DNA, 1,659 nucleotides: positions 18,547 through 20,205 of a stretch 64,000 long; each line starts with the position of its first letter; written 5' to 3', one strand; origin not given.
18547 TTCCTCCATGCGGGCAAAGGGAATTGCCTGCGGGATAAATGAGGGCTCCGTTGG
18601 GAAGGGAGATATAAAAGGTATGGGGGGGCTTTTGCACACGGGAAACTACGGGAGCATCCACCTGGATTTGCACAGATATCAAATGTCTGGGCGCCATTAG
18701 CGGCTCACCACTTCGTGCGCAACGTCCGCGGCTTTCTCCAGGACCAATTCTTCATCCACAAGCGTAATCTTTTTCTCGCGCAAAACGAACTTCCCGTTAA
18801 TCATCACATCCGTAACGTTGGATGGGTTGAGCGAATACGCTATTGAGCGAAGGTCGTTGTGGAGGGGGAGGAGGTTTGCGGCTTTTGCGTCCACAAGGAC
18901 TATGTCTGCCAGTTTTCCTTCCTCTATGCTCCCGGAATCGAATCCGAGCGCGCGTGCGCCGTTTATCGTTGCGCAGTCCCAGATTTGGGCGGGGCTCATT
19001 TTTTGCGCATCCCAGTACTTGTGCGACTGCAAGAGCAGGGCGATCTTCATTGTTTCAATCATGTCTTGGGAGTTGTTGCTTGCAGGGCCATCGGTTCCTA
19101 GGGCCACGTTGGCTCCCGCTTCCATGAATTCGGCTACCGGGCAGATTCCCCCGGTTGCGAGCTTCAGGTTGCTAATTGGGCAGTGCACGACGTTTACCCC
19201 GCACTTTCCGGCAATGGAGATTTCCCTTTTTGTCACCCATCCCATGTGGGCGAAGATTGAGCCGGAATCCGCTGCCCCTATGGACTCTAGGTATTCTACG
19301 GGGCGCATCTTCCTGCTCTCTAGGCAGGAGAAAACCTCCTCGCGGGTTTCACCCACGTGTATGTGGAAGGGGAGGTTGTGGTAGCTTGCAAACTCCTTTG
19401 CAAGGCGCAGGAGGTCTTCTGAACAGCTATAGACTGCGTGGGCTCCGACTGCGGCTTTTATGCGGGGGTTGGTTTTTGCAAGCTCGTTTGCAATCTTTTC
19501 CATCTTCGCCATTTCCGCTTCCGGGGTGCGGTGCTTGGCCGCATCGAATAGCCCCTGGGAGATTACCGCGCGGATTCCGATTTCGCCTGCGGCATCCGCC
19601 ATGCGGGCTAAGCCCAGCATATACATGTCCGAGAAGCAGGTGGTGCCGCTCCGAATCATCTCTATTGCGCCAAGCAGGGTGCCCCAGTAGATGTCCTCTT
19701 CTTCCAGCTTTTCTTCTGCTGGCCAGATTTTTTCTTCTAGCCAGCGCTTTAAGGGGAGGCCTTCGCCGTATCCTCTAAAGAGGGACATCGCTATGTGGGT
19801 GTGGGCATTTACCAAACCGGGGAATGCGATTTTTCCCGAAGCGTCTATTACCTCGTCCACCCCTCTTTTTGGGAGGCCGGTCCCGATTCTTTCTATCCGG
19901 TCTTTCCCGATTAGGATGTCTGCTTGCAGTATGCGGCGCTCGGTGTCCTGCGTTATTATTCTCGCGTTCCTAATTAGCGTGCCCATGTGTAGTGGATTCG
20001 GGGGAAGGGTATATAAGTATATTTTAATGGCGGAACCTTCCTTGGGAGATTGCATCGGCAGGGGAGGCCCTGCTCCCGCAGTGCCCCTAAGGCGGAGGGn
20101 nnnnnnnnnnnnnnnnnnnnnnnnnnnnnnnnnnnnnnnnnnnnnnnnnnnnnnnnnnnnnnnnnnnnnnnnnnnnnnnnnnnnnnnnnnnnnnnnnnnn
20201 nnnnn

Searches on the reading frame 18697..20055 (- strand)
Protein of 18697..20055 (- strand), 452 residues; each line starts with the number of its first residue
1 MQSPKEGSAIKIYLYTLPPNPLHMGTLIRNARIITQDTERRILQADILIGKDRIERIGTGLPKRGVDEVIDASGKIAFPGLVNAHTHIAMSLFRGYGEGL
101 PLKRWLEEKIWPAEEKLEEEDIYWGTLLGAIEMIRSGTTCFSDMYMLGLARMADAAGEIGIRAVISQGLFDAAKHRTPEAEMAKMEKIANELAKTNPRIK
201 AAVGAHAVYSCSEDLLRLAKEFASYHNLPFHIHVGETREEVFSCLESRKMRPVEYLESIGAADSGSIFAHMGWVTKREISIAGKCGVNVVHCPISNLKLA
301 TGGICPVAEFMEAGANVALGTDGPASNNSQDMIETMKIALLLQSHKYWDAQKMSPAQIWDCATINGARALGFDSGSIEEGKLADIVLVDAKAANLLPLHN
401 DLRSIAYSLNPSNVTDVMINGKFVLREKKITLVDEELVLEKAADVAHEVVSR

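Call 86: search_protein_families(library=pfam, proteins=[window:18697-20055:-], max_evalue=0.001)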
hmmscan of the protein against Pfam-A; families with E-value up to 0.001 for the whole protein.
window:18697-20055:- (452 aa): 2 families
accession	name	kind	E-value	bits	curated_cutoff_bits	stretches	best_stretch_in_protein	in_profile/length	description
PF01979.26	Amidohydro_1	-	5.6e-77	259.8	25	1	76-424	1-345/345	Amidohydrolase family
PF07969.17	Amidohydro_3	-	3.3e-19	70.2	29.7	2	303-424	355-471/472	Amidohydrolase family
